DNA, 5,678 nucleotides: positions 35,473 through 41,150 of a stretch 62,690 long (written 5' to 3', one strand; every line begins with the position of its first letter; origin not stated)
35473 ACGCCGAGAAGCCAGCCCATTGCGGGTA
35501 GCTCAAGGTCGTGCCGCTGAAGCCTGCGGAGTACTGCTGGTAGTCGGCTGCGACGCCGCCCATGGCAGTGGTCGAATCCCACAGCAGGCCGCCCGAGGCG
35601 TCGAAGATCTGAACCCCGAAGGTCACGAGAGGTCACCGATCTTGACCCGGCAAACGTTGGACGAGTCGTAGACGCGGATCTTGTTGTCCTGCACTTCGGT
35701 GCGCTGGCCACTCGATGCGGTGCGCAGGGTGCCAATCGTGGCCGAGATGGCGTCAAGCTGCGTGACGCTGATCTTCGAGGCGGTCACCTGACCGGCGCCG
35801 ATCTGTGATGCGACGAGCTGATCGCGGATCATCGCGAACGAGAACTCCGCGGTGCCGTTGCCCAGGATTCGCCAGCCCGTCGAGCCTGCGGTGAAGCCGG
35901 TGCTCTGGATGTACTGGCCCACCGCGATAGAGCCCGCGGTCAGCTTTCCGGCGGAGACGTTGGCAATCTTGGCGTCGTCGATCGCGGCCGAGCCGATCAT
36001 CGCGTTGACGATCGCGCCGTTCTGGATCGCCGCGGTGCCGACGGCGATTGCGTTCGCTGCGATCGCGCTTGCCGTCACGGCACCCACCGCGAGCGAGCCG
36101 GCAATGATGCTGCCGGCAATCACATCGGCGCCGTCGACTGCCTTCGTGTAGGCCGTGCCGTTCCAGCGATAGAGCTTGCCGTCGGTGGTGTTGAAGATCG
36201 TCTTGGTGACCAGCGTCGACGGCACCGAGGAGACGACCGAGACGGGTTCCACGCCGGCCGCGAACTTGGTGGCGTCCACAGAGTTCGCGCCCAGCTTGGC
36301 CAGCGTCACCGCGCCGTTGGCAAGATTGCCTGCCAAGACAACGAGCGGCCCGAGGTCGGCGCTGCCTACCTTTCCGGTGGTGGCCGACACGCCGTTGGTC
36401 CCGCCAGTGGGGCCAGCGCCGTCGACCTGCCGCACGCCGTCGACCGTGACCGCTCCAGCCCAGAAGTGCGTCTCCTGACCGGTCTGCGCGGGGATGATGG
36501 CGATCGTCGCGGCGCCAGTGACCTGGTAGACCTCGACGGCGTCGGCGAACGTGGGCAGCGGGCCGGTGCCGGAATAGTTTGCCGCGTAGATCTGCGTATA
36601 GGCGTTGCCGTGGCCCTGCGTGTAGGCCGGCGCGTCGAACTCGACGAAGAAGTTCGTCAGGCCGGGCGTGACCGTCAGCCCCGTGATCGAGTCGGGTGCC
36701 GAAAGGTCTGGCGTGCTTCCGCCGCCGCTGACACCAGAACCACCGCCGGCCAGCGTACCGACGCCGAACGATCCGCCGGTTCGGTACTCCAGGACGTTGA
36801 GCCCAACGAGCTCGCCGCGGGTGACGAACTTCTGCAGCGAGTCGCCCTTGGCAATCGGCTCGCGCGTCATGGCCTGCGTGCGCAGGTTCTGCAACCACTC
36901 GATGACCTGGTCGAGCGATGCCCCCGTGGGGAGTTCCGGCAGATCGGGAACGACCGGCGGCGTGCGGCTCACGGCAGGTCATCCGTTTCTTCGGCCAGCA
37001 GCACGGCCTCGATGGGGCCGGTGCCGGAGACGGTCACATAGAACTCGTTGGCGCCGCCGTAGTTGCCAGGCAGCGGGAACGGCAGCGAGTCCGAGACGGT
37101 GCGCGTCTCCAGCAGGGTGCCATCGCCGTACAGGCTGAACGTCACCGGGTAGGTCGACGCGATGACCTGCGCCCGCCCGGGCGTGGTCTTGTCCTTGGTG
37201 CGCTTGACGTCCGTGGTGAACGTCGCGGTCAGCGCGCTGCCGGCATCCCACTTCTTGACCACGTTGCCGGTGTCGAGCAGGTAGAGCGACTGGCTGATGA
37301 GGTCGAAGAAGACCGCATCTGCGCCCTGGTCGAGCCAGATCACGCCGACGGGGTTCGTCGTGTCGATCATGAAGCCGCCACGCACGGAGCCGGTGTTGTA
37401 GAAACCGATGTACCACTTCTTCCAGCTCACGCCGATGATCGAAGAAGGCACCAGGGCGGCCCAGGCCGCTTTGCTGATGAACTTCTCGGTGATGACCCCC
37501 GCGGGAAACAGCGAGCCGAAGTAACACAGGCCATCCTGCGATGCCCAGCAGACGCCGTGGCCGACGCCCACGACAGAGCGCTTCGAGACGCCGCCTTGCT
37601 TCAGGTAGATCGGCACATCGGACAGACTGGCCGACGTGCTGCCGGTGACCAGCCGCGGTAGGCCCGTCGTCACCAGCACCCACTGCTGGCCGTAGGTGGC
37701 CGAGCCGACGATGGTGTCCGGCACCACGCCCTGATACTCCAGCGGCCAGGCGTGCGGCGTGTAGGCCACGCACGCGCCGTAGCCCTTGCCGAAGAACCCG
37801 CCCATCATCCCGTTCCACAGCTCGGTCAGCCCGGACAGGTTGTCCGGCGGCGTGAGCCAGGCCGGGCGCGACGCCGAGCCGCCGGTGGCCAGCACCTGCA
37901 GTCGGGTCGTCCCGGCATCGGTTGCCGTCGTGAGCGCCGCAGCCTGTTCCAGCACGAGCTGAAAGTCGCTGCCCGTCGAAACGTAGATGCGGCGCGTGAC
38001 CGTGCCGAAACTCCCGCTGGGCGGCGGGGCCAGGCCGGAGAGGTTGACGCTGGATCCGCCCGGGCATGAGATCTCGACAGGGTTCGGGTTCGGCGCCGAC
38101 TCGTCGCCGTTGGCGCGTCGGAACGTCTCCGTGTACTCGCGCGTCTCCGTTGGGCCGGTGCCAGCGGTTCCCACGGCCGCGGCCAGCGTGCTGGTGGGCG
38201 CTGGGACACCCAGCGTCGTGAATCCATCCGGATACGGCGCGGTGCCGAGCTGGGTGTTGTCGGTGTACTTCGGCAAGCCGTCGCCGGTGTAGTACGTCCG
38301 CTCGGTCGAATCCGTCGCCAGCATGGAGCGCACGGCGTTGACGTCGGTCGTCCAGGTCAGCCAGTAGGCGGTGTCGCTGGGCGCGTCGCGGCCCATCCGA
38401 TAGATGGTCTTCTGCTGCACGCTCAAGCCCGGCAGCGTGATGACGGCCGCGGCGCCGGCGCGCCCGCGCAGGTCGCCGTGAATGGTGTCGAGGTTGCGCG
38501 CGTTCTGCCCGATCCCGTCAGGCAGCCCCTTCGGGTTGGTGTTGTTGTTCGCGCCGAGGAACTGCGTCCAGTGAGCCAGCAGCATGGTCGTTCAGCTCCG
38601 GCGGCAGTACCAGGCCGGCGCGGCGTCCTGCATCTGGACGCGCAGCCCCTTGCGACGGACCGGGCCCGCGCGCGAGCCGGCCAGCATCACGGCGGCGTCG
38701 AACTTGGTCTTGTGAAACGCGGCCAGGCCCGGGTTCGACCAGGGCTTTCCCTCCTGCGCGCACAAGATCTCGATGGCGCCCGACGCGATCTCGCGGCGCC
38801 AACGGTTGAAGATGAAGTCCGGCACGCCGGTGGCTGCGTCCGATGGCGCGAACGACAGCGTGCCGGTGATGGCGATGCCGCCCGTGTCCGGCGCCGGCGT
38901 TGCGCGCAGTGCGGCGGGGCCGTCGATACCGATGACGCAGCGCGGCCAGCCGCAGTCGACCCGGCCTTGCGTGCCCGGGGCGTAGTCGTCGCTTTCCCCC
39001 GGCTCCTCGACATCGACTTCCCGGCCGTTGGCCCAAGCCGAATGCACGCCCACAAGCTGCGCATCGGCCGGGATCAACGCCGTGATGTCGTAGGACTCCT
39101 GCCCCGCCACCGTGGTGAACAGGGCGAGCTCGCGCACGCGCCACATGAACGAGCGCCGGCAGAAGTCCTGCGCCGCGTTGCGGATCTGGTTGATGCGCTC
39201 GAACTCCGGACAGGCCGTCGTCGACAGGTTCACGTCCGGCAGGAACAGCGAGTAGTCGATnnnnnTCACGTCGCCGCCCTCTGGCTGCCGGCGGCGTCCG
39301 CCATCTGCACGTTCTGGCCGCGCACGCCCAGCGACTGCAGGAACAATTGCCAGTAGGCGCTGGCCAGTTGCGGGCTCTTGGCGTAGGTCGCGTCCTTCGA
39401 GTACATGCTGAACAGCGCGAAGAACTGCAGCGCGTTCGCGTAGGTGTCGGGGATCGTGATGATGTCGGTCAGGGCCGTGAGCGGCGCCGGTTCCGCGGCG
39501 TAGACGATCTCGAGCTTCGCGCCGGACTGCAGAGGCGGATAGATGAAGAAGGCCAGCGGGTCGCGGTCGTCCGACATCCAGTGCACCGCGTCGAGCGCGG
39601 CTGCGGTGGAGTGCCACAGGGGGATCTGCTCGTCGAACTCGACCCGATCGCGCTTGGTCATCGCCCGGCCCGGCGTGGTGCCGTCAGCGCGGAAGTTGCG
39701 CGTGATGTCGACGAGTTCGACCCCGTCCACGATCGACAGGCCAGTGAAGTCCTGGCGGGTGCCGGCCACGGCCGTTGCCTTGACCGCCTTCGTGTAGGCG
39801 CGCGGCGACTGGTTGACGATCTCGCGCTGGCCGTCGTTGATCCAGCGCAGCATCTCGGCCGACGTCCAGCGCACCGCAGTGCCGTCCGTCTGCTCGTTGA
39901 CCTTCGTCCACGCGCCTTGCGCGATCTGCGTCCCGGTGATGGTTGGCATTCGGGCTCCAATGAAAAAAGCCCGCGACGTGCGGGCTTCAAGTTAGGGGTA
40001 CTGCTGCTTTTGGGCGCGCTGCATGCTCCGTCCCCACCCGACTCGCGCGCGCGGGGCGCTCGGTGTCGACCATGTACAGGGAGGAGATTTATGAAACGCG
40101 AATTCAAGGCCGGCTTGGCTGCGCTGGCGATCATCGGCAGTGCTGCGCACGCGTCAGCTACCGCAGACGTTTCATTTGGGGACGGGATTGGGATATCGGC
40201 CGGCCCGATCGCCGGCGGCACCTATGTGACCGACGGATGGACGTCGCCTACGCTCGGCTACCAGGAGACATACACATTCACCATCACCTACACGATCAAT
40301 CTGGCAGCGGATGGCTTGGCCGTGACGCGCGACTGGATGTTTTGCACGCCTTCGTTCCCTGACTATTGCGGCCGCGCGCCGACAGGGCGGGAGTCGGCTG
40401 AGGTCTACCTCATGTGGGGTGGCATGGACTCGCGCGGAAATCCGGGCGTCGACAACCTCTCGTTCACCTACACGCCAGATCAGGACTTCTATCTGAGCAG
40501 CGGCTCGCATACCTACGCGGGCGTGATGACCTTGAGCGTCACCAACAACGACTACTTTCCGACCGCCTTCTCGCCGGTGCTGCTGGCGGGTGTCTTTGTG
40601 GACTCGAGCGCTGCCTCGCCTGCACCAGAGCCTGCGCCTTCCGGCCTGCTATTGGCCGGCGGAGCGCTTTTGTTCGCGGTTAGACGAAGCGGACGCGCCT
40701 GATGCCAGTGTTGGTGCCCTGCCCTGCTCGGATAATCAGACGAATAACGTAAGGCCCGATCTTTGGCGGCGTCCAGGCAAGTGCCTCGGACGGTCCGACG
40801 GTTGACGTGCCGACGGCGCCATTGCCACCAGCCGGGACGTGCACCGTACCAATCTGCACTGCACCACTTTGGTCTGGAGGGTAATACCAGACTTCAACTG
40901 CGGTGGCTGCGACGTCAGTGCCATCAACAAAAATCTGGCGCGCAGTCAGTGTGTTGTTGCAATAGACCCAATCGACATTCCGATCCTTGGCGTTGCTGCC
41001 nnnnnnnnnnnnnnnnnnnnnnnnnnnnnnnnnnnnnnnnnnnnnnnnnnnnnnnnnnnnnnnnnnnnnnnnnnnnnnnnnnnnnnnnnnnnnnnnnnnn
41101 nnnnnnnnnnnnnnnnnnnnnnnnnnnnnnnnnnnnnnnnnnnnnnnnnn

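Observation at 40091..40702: Plus-strand PEP-CTERM secreted protein embedded in the minus-strand tail module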

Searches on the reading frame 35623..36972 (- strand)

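Call 13: search_protein_families(library=phrogs, proteins=[window:35623-36972:-], max_evalue=0.001)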
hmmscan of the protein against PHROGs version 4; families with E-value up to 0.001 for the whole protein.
window:35623-36972:- (449 aa): 1 family
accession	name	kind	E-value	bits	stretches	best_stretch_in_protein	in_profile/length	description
phrog_1101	-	tail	5.9e-08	32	1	368-445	1033-1121/1405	tail protein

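Call 14: search_protein_families(library=pfam, proteins=[window:35623-36972:-], max_evalue=0.01)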
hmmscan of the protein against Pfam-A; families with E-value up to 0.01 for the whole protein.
window:35623-36972:- (449 aa): 1 family
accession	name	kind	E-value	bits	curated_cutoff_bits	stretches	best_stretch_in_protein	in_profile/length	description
PF09327.17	Phage_Tail_Tip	-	0.002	18.3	22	1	307-384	57-130/139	Bacteriophage tail tip fiber protein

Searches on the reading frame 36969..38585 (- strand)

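Call 13: search_protein_families(library=phrogs, proteins=[window:36969-38585:-], max_evalue=0.001)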
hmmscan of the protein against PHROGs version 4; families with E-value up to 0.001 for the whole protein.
window:36969-38585:- (538 aa): 3 families
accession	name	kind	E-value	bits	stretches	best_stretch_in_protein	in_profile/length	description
phrog_511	-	head and packaging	1.5e-95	322.3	1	7-538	325-859/862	internal virion protein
phrog_17680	-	unknown function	7.5e-29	102.2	1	54-282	52-282/356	-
phrog_26027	-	unknown function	7.5e-05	23.3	0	346-456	6-115/201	-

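Call 14: search_protein_families(library=pfam, proteins=[window:36969-38585:-], max_evalue=0.01)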
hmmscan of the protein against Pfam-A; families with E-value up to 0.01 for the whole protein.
window:36969-38585:- (538 aa): 0 families

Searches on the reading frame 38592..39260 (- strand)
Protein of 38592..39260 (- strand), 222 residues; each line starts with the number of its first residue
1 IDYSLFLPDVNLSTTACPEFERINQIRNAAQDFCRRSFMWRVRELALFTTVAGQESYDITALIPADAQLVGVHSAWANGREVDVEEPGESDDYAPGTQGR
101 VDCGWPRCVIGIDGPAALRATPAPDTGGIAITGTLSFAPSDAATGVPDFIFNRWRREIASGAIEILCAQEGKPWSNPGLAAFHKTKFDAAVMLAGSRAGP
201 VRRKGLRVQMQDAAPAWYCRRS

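Call 13: search_protein_families(library=phrogs, proteins=[window:38592-39260:-], max_evalue=0.001)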
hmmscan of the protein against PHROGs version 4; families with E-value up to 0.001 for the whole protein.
window:38592-39260:- (222 aa): 1 family
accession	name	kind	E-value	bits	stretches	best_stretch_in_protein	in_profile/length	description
phrog_437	-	head and packaging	1.3e-29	104.2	1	2-195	3-183/203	virion structural protein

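Call 14: search_protein_families(library=pfam, proteins=[window:38592-39260:-], max_evalue=0.01)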
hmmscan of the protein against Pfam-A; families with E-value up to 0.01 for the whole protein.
window:38592-39260:- (222 aa): 1 family
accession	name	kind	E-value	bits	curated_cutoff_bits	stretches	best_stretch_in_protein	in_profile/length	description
PF24175.2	SU10_adaptor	-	1.1e-09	39.4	27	1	24-203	25-193/194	SU10 adaptor protein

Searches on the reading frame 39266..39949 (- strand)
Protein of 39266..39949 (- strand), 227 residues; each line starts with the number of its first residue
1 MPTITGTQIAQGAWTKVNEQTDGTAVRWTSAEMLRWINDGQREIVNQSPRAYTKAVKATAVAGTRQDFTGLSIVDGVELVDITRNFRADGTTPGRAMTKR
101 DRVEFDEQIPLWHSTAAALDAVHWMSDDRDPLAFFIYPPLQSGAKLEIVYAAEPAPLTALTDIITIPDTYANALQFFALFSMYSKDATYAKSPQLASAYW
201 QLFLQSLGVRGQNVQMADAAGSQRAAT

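Call 13: search_protein_families(library=phrogs, proteins=[window:39266-39949:-], max_evalue=0.001)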
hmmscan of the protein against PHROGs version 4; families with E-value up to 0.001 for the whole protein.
window:39266-39949:- (227 aa): 4 families
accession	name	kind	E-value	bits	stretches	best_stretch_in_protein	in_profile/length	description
phrog_399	-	head and packaging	3.5e-39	135.6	1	7-214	5-204/220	structural protein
phrog_2125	-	head and packaging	2e-05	25.4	1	141-208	140-209/234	virion structural protein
phrog_27974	-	head and packaging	0.00079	19.8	0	164-224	176-232/239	portal protein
phrog_23184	-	unknown function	0.0008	20.7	0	165-222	21-74/85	-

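Call 14: search_protein_families(library=pfam, proteins=[window:39266-39949:-], max_evalue=0.01)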
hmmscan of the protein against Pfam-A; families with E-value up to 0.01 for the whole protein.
window:39266-39949:- (227 aa): 1 family
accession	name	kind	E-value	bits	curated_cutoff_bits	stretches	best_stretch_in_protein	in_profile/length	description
PF24175.2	SU10_adaptor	-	1.3e-24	88.2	27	1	17-216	10-186/194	SU10 adaptor protein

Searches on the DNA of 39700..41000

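Call 112: search_rna_families(source=window, start=39700, end=41000, threshold=evalue, max_evalue=1)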
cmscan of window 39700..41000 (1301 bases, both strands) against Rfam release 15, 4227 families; matches with E-value up to 1: 1.
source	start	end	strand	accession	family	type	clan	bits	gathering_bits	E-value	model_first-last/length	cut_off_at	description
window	39964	40129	+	RF02424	Bp2_287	Gene; sRNA;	-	19.3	70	0.09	1-174/174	no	Burkholderia sRNA Bp2_Cand287_SIPHT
